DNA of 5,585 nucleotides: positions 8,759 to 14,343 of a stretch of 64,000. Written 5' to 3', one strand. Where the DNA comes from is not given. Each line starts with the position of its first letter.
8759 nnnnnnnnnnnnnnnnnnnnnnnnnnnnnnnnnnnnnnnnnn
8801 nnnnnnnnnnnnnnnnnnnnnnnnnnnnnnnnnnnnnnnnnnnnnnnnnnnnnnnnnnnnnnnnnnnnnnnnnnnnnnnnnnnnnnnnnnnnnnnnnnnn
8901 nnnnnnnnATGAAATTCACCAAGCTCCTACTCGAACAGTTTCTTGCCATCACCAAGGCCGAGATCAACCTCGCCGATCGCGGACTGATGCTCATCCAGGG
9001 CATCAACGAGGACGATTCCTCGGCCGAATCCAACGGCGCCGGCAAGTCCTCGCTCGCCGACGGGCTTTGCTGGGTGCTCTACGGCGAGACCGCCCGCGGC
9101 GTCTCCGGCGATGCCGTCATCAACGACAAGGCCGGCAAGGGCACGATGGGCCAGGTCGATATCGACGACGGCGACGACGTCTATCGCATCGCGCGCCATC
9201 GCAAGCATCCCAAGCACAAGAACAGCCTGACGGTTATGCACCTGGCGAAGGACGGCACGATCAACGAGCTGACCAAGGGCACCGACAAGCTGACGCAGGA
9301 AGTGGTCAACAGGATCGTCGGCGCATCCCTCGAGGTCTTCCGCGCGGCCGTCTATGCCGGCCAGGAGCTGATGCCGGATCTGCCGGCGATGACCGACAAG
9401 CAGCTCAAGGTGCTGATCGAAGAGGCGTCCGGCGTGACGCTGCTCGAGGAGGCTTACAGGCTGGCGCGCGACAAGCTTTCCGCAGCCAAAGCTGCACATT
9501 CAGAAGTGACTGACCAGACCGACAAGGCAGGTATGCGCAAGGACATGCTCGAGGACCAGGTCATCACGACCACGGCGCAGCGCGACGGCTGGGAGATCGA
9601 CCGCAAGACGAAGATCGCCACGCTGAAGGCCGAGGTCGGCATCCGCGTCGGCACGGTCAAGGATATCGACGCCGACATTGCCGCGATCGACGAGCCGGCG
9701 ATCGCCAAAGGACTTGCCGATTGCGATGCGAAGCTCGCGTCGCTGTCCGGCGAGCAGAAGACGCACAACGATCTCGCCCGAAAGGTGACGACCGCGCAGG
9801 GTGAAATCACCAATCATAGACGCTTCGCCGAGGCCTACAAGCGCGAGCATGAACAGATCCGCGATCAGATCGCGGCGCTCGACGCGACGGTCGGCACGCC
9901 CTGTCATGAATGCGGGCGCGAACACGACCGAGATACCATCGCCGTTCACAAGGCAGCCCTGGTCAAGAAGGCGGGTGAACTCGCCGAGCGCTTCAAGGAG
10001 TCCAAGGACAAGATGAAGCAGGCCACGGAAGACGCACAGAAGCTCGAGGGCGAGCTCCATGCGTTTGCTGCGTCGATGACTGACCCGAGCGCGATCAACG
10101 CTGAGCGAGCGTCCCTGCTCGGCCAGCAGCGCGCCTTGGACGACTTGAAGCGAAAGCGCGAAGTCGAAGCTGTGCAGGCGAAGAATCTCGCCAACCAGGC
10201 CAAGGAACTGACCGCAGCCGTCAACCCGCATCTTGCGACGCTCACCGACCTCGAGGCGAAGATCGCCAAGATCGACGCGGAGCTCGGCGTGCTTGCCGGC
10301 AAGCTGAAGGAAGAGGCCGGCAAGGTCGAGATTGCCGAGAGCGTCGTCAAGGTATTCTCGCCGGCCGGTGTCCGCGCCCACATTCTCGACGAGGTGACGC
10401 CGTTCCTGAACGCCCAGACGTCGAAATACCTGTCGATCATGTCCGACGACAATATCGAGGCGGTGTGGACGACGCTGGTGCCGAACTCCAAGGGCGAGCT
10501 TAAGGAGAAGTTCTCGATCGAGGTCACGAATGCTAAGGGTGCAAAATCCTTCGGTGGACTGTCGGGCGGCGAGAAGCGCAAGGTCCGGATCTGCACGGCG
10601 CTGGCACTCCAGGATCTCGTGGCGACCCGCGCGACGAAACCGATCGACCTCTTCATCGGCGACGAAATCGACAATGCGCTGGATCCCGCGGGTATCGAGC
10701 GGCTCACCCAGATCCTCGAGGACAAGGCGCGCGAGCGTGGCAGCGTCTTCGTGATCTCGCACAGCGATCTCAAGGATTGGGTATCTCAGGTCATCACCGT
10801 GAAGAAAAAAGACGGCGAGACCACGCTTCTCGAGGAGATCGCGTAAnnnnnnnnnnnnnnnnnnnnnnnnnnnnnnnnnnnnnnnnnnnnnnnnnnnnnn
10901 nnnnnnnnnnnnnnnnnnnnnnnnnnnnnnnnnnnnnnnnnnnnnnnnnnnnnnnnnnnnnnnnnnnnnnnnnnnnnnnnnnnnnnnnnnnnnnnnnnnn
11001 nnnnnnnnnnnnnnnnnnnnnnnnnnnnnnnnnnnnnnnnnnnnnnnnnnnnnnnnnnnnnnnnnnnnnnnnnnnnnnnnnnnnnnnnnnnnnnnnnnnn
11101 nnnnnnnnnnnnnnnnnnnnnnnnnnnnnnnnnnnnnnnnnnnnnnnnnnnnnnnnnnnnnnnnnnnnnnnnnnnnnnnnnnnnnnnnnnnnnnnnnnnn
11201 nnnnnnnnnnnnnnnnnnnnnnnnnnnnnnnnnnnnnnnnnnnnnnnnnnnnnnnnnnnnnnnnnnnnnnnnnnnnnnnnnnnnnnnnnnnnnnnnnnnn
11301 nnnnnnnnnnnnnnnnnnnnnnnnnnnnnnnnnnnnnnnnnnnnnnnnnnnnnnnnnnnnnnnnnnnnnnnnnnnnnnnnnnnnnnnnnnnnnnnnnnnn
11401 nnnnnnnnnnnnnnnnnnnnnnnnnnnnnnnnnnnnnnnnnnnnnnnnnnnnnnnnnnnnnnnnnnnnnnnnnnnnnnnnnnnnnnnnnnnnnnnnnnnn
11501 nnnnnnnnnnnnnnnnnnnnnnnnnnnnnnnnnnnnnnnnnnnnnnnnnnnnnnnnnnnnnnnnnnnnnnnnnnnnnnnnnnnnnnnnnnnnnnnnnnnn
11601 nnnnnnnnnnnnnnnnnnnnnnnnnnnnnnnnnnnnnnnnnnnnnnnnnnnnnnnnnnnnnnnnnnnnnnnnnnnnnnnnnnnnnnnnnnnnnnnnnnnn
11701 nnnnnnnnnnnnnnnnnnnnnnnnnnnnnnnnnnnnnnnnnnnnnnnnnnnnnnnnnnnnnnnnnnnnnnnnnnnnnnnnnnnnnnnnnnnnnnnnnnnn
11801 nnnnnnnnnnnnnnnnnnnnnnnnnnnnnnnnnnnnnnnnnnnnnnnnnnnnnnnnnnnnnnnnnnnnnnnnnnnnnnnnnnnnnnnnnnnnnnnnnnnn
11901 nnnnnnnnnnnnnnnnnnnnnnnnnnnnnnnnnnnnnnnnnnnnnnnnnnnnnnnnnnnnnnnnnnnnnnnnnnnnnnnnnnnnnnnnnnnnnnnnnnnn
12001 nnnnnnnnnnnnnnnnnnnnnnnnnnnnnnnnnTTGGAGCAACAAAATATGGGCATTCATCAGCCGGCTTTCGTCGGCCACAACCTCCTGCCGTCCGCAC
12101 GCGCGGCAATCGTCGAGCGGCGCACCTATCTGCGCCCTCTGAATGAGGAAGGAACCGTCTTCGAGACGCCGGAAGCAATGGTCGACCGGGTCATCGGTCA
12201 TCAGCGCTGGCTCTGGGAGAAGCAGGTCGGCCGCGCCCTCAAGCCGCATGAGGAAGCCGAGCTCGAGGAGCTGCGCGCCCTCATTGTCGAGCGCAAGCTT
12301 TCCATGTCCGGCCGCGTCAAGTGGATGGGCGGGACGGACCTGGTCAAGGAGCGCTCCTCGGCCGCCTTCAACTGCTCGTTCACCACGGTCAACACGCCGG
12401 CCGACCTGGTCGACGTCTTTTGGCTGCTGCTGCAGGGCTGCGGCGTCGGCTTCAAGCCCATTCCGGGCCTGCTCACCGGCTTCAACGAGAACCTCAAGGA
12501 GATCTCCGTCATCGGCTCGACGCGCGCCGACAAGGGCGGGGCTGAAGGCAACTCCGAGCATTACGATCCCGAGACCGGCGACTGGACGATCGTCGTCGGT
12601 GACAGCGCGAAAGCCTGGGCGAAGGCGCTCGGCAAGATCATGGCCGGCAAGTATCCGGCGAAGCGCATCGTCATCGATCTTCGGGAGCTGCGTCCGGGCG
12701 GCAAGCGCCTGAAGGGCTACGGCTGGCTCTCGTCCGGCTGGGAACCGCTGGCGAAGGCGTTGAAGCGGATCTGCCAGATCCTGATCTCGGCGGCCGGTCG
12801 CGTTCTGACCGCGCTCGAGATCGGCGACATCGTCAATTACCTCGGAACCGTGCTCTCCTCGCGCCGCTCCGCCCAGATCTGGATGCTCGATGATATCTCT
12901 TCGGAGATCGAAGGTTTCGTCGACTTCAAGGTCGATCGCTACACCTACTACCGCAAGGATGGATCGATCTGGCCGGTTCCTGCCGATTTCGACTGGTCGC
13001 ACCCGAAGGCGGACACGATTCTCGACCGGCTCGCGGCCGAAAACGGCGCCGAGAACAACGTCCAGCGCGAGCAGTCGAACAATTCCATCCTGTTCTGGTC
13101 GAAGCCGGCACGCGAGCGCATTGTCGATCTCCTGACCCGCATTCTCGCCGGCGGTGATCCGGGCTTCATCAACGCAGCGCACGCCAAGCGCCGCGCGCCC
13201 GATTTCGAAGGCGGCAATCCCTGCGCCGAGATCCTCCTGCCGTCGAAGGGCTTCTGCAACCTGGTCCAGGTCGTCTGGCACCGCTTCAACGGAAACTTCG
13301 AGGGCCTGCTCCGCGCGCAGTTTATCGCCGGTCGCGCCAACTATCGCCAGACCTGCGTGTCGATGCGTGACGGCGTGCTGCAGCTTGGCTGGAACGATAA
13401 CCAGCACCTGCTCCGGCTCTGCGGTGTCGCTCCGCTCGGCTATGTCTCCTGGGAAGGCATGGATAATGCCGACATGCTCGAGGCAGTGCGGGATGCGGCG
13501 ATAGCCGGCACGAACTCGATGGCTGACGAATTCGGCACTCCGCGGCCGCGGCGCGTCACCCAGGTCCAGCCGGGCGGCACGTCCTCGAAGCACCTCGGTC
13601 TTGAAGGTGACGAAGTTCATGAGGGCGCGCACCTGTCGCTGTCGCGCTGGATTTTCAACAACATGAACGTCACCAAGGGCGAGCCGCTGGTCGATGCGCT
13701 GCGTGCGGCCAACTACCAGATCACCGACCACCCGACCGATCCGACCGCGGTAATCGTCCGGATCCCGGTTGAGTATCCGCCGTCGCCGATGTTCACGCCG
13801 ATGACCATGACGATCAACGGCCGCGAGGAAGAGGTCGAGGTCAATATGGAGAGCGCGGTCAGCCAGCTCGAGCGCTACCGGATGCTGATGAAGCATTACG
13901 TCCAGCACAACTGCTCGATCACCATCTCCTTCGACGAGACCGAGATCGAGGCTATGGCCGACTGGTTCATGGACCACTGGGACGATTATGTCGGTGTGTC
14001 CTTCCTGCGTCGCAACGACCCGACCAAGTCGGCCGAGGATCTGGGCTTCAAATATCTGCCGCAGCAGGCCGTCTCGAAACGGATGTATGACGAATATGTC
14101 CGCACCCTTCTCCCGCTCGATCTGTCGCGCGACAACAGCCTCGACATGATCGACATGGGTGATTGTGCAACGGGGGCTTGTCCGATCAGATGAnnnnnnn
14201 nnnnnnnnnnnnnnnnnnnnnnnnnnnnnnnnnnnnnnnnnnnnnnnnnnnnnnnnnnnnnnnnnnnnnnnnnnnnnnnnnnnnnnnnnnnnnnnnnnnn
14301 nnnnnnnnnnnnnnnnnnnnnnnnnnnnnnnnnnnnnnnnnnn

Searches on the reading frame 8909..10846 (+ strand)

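Call 26: search_protein_families(library=pfam, proteins=[window:8909-10846:+], max_evalue=0.001)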
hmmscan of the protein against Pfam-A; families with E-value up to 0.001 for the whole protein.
window:8909-10846:+ (645 aa): 4 families
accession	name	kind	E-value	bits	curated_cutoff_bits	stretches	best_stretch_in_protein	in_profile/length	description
PF02463.25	SMC_N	-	6.2e-13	49.1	40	1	41-620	32-199/220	RecF/RecN/SMC N terminal domain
PF13476.12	AAA_23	-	5.1e-12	47.3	27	1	5-223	1-177/201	AAA domain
PF13304.12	AAA_21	-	1.4e-06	29.1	27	1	548-621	235-301/304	AAA domain, putative AbiEii toxin, Type IV TA system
PF00005.33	ABC_tran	-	0.0003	21.9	25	0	528-568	85-126/137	ABC transporter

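Call 70: search_protein_families(library=padloc, proteins=[window:8909-10846:+], max_evalue=0.001)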
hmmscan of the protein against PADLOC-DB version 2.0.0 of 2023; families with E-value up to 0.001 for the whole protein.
window:8909-10846:+ (645 aa): 12 families
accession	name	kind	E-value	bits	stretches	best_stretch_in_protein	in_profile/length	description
PDLC04135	mad3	-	8.1e-24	82.9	1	41-620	30-324/374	mads_3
PDLC03859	LmuB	-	1.4e-17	62.1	1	1-641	3-604/611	-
PDLC02714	PbeC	-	7.4e-10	36.3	1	41-541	36-541/651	PbeC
PDLC02980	AriA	-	1.6e-07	29.6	1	547-620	234-300/304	-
PDLC02732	PbeC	-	6.3e-07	26.4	0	362-573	392-580/625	PbeC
PDLC03860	LmuB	-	6.9e-07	26.2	1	252-456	214-410/565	-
PDLC03868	LmuB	-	1.6e-05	21.5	0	180-479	513-793/1035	-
PDLC03865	LmuB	-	3.5e-05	20.2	1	215-473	621-839/1007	-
PDLC04176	HEC-01A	-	9.5e-05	19.9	0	570-640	269-341/371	-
PDLC02723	PbeC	-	0.00023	17.8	0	335-570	345-578/618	PbeC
PDLC02753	PbeC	-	0.00087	15.7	0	41-141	37-149/648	PbeC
PDLC02741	PbeC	-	0.00092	15.8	0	42-556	37-550/644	PbeC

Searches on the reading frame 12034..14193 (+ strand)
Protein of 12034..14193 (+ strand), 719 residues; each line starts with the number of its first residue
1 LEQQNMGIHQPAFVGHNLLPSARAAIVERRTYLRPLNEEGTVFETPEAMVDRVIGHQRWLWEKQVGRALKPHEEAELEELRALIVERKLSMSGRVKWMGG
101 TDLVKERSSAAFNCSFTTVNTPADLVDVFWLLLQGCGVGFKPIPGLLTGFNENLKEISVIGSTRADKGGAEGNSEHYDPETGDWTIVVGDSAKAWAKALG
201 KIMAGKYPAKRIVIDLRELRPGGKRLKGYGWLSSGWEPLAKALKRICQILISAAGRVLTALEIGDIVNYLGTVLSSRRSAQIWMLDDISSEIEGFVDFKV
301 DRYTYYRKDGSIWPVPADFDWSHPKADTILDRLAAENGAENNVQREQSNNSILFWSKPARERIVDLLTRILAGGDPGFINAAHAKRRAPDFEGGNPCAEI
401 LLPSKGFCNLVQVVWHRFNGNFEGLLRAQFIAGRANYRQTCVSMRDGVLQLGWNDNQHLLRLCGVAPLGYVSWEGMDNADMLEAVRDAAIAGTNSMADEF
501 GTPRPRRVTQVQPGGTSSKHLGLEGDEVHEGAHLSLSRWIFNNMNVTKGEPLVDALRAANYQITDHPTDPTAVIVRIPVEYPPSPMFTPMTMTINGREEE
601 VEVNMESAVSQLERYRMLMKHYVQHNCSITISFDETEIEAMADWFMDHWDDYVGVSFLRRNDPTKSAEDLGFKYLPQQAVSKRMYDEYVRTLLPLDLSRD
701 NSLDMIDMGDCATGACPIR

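Call 26: search_protein_families(library=pfam, proteins=[window:12034-14193:+], max_evalue=0.001)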
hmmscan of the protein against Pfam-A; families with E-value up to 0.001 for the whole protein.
window:12034-14193:+ (719 aa): 1 family
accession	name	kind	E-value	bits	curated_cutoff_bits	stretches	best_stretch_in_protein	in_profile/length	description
PF21995.1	RNR-II_ins_dom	-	0.00014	22.5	27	1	182-250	33-107/107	B12-dependent ribonucleotide reductase, insertion domain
